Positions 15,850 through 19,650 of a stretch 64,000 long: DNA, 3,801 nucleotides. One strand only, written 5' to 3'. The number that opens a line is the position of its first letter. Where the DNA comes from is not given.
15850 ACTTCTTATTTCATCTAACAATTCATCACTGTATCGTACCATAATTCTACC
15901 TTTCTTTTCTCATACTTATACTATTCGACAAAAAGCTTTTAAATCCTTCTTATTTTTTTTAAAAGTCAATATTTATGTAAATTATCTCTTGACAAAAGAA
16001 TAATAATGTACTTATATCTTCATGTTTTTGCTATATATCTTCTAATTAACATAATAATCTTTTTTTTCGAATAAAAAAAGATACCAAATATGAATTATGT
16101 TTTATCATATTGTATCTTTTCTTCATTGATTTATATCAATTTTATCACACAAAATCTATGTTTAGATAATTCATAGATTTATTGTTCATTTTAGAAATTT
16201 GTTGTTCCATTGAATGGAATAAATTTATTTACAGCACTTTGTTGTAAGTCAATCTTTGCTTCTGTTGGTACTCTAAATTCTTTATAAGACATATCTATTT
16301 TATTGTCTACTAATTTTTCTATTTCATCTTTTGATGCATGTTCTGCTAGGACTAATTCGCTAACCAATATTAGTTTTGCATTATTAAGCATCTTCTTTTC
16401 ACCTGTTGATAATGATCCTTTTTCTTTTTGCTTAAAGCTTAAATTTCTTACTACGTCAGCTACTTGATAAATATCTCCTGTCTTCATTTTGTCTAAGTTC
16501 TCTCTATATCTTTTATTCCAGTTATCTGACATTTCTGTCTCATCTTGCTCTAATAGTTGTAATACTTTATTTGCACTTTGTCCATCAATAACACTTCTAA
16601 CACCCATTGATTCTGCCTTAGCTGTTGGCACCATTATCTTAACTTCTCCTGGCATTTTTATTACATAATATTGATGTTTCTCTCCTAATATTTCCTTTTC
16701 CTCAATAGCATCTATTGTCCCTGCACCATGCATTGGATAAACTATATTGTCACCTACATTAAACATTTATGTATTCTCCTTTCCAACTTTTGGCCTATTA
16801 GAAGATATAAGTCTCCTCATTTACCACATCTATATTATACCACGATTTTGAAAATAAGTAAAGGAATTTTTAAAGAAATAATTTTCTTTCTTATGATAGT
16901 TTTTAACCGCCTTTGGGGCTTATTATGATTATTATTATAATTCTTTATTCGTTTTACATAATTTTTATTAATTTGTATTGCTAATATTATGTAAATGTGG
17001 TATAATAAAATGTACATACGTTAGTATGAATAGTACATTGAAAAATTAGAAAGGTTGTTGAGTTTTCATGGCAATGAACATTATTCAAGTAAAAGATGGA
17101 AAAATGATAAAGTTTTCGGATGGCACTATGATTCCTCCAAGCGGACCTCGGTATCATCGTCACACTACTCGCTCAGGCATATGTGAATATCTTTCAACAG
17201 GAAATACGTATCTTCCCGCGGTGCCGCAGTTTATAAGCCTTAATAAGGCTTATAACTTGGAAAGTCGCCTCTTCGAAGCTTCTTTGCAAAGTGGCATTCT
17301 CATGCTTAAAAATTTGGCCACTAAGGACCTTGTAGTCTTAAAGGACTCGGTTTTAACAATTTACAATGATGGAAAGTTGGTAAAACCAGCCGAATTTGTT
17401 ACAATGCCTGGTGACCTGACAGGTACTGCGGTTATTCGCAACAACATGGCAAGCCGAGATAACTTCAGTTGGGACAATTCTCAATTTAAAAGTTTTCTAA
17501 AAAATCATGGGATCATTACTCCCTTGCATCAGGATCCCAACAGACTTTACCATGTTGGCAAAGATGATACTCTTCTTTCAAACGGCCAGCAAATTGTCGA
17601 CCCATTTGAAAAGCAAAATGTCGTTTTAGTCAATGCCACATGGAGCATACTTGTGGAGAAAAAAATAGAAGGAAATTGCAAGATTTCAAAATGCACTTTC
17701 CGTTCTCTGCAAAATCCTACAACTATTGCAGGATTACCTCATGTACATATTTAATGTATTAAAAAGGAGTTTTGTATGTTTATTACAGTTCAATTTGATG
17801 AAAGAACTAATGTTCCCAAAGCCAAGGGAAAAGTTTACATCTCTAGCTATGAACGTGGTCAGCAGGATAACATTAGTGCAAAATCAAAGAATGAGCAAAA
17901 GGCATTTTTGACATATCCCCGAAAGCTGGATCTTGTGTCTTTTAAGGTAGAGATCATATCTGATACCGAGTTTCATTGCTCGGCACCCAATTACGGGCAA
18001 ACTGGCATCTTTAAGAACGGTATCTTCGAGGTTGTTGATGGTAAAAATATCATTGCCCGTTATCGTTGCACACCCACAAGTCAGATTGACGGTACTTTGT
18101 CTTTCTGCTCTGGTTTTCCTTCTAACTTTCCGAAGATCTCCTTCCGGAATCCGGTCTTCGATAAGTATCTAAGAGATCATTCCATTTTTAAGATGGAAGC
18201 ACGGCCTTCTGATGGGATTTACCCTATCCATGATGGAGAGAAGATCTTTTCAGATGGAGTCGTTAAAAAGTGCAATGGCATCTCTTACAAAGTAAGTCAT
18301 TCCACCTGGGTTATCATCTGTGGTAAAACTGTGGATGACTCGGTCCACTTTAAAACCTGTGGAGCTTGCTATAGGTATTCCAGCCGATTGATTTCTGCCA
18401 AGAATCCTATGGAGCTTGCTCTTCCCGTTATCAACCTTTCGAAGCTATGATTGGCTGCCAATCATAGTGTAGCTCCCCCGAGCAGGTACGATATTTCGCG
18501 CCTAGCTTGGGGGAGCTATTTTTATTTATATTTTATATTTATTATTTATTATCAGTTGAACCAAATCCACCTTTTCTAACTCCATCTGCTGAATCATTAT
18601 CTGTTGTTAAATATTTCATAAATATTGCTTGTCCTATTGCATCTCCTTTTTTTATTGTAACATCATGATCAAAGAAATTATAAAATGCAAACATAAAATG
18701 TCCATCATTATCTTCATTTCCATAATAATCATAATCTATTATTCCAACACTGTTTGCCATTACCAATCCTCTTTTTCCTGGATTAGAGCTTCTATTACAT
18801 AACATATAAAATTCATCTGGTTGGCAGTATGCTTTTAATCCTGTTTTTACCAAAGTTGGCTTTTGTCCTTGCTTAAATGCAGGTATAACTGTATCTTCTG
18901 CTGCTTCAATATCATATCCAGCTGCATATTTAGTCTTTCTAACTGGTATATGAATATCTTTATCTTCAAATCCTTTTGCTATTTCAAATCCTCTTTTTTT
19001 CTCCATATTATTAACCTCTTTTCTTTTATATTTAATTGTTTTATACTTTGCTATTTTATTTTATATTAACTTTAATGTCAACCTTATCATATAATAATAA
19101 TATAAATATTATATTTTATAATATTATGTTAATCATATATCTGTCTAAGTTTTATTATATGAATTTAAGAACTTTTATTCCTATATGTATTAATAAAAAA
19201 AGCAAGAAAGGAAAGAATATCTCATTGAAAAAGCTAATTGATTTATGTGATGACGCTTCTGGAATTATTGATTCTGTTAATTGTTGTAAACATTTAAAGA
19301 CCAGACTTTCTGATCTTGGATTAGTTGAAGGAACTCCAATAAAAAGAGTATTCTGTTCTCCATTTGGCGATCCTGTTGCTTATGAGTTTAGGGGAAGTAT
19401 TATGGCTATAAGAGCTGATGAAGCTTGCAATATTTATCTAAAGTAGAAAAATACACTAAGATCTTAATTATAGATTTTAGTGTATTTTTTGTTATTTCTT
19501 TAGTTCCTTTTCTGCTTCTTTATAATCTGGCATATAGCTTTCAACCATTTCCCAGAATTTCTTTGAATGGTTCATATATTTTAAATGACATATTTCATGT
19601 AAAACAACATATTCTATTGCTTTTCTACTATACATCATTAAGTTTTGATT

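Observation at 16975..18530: Two-gene module of unknown, Cys-rich proteins inserted between carD and dut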

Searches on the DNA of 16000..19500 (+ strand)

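Call 11: search_rna_families(source=window, start=16000, end=19500, threshold=evalue, max_evalue=1)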
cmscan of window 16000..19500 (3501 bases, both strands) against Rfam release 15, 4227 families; matches with E-value up to 1: 3.
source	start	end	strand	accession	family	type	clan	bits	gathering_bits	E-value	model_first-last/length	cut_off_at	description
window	18470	18625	-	RF01822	RsaJ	Gene; sRNA;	-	28.9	100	0.00038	1-287/287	no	RNA Staph. aureus A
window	18471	18542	+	RF01581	RUF6-5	Gene; sRNA;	-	22.7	70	0.3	1-156/156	no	Plasmodium RNA of unknown function RUF6-5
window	17554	17590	+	RF00188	SNORD103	Gene; snRNA; snoRNA; CD-box;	-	20.9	45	0.68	1-83/83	no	Small nucleolar RNA SNORD103/SNORD85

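Call 96: search_rna_families(sources=[L096, L100, L102, L114, L111, L106, L108, L092, L094], threshold=evalue, max_evalue=1)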
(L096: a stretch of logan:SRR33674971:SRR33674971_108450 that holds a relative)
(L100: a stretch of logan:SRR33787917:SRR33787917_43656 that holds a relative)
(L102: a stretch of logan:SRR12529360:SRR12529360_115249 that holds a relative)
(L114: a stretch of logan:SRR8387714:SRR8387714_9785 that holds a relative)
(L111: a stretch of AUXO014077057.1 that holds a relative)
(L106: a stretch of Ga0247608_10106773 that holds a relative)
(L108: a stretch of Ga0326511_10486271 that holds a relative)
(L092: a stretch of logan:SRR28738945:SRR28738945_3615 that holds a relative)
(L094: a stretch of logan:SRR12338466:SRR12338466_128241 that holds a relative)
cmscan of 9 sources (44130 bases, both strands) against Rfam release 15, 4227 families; matches with E-value up to 1: 2.
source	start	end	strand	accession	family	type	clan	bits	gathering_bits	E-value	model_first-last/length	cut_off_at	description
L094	4148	4208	-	RF00908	MIR529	Gene; miRNA;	-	23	75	0.61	1-131/131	no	MIR529 microRNA precursor family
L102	1235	1299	+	RF02503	Atu_C9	Gene; sRNA;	-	19.7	40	0.34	129-192/192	no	Rhizobiales sRNA Atu_C9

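Call 104: search_dna_similar(query=L113:1-20774:+, collection=plasmids, mode=near, max_rows=8)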
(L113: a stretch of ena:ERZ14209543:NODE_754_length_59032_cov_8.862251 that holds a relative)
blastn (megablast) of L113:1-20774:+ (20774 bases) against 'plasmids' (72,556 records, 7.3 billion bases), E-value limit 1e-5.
No match.

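Call 105: search_dna_similar(query=L113:1-20774:+, collection=phages, mode=near, max_rows=8)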
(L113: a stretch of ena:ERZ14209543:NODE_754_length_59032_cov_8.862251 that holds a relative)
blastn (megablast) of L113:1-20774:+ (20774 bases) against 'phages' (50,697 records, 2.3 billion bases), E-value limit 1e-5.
No match.

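Call 106: search_dna_similar(query=L095:1-21800:+, collection=plasmids, mode=near, max_rows=8)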
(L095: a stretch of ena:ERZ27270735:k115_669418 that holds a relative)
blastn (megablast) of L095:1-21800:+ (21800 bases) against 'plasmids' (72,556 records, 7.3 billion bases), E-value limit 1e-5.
No match.

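Call 107: search_dna_similar(query=L095:1-21800:+, collection=phages, mode=near, max_rows=8)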
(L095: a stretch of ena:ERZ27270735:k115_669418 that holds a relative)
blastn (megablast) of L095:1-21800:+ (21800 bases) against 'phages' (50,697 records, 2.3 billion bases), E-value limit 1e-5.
No match.
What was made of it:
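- Calling L095 and L113 mobile elements rests on gene content alone (calls 104-107).
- Tried and rejected: Megablast of the two mobile-element-like contigs against plasmids and phages found no match (calls 104-107).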

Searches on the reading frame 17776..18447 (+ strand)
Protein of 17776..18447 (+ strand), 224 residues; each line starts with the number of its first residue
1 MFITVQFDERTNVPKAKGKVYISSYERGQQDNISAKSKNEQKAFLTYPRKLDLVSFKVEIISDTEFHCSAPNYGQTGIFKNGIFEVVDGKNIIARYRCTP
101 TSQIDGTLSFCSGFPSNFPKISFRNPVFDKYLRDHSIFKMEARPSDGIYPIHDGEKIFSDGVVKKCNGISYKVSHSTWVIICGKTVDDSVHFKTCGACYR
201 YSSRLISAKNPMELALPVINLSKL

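Call 4: search_protein_families(library=pfam, proteins=[window:17776-18447:+], max_evalue=1)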
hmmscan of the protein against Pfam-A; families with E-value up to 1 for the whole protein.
window:17776-18447:+ (224 aa): 0 families

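Call 5: search_protein_families(library=padloc, proteins=[window:17776-18447:+], max_evalue=1)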
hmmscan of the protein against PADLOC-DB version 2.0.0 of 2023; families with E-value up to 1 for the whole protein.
window:17776-18447:+ (224 aa): 0 families

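Call 6: search_protein_families(library=phrogs, proteins=[window:17776-18447:+], max_evalue=1)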
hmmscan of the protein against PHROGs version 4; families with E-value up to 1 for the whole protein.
window:17776-18447:+ (224 aa): 1 family
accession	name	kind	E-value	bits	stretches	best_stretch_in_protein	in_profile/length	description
phrog_30782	-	unknown function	0.25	12.8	1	26-96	17-85/86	-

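Call 7: search_protein_families(library=ncbifam, proteins=[window:17776-18447:+], max_evalue=1)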
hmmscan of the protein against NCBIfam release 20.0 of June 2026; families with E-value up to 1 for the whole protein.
window:17776-18447:+ (224 aa): 0 families

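Call 13: find_homologous_proteins(query=window:17776-18447:+)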
Query window:17776-18447:+ (224 aa): 3 proteins with E <= 0.001 among 84 candidates.
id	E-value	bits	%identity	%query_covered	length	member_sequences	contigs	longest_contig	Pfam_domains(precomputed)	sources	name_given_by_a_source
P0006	2.1e-127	441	83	100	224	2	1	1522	-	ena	-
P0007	1.3e-122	425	83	100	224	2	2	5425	-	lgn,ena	-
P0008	3.6e-33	133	83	36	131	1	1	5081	-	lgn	-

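Call 15: find_encoding_contigs(protein=P0007, flank=10000)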
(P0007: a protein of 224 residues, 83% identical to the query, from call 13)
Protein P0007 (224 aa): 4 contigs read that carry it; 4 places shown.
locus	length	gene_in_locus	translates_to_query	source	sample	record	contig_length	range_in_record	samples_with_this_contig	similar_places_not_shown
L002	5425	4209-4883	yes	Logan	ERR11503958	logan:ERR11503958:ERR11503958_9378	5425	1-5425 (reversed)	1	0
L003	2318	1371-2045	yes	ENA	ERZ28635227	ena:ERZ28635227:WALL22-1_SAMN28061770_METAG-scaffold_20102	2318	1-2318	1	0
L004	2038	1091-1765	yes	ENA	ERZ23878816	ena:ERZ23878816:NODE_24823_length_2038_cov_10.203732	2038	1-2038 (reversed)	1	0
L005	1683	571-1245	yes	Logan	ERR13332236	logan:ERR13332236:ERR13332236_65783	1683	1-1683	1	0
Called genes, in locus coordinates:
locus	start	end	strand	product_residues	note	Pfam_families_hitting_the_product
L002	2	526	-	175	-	?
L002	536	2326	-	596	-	PF01807:Zn_ribbon_DnaG, PF08275:DNAG_N, PF01751:Toprim, PF13155:Toprim_2, PF13362:Toprim_3 (weak), PF13662:Toprim_4, PF10410:DnaB_bind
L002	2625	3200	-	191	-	PF02559:CarD_TRCF_RID, PF21095:CarD_C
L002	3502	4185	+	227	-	-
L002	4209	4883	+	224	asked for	-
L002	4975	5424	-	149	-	?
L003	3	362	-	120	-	?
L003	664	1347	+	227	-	-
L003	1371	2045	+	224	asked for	-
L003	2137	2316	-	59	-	?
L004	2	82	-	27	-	?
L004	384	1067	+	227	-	-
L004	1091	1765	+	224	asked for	-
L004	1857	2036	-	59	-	?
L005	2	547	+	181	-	?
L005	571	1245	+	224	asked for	-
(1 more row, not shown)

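Call 17: find_encoding_contigs(protein=P0008, flank=10000)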
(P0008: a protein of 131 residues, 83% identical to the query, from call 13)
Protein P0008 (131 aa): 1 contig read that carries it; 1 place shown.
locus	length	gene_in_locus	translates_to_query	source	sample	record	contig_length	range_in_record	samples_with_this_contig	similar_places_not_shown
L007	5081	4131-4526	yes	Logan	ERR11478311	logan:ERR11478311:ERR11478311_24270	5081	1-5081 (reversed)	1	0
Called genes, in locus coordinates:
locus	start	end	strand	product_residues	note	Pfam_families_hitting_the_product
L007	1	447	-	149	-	?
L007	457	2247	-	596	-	PF01807:Zn_ribbon_DnaG, PF08275:DNAG_N, PF01751:Toprim, PF13155:Toprim_2, PF13362:Toprim_3 (weak), PF13662:Toprim_4, PF10410:DnaB_bind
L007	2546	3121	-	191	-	PF02559:CarD_TRCF_RID, PF21095:CarD_C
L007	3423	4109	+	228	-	-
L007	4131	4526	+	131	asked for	-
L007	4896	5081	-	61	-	?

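Call 36: predict_structure(alignment_id=A6)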
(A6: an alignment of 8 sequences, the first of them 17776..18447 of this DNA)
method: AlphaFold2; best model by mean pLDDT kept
length: 224 residues; sequences in the alignment: 8
mean_pLDDT: 38.9   pTM: 0.31
mean pLDDT of the five models: 38.9, 34.0, 31.4, 28.8, 27.1
residues with pLDDT >= 90: 0; 70-90: 0; 50-70: 38; < 50: 186
segments of 3 or more residues with pLDDT < 50: 1-103, 110-121, 123-154, 165-169, 188-198, 206-223
pLDDT, mean of each block of 10 residues (from residue 1): 22 27 24 29 25 29 32 40 43 32 48 41 45 41 35 51 52 53 49 45 49 40 44
secondary structure, 60 per line:
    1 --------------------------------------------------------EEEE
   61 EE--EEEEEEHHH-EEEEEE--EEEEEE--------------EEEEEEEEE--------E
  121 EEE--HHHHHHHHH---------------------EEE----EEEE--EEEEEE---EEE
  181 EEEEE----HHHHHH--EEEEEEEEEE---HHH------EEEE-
elements in order: E57-62 E65-70 E75-80 E83-88 E103-111 E120-123 H126-134 E156-158 E163-166 E169-174 E178-185 H190-195 E198-207 E220-223

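Call 55: find_related_loci(query=window:17776-18447:+, collection=viral_contigs, flank=8000)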
Query window:17776-18447:+ (224 aa) in viral_contigs; peptide patterns used: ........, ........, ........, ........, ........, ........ (x = any residue, [..] = any of these).
14 stretches matched a pattern, but none encodes a relative of the query by tblastn (E <= 1e-3).

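Call 108: search_protein_families(library=phrogs, proteins=[L113:2460-3188:-, L113:3678-4307:-, L113:4344-4976:-, L113:4999-5547:-, L113:5933-7072:-, L113:7590-8516:-, L113:11079-11507:+, L113:12246-14024:+, L113:14330-14911:-, L113:16685-17311:+], max_evalue=0.001)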
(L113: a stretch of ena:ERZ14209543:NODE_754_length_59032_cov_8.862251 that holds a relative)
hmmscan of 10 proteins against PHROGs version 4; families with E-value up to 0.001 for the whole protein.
L113:2460-3188:- (242 aa): 0 families

L113:3678-4307:- (209 aa): 0 families

L113:4344-4976:- (210 aa): 0 families

L113:4999-5547:- (182 aa): 0 families

L113:5933-7072:- (379 aa): 1 family
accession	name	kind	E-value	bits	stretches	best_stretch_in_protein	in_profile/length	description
phrog_6160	-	unknown function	3.8e-32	113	1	4-361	7-319/322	-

L113:7590-8516:- (308 aa): 1 family
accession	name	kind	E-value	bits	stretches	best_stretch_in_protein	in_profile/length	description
phrog_9298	-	other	4.6e-98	329.3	1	1-307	2-295/305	radical SAM domain protein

L113:11079-11507:+ (143 aa): 0 families

L113:12246-14024:+ (593 aa): 0 families

L113:14330-14911:- (193 aa): 2 families
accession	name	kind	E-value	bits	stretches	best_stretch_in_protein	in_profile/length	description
phrog_15562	-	unknown function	4.4e-16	60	2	14-109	7-113/215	-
phrog_6201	-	transcription regulation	0.0004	21.3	1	35-106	28-95/121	CI-like repressor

L113:16685-17311:+ (209 aa): 0 families

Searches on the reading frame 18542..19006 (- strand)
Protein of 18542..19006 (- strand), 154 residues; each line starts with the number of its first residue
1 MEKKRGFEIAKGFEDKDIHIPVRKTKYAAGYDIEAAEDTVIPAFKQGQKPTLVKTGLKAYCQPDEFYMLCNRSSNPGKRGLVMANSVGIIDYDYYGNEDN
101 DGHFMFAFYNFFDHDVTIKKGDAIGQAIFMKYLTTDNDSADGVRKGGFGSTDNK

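Call 4: search_protein_families(library=pfam, proteins=[window:18542-19006:-], max_evalue=1)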
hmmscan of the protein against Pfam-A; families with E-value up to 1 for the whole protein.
window:18542-19006:- (154 aa): 2 families
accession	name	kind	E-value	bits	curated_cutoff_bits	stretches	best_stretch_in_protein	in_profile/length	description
PF00692.24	dUTPase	-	6e-17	62.1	22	1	17-151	2-128/129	dUTPase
PF22769.1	DCD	-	0.099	13.2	27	1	64-131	91-152/153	dCTP deaminase-like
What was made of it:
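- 18542..19006 (-): Right flank: dut (dUTPase). Pfam E = 6e-17 (call 4).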
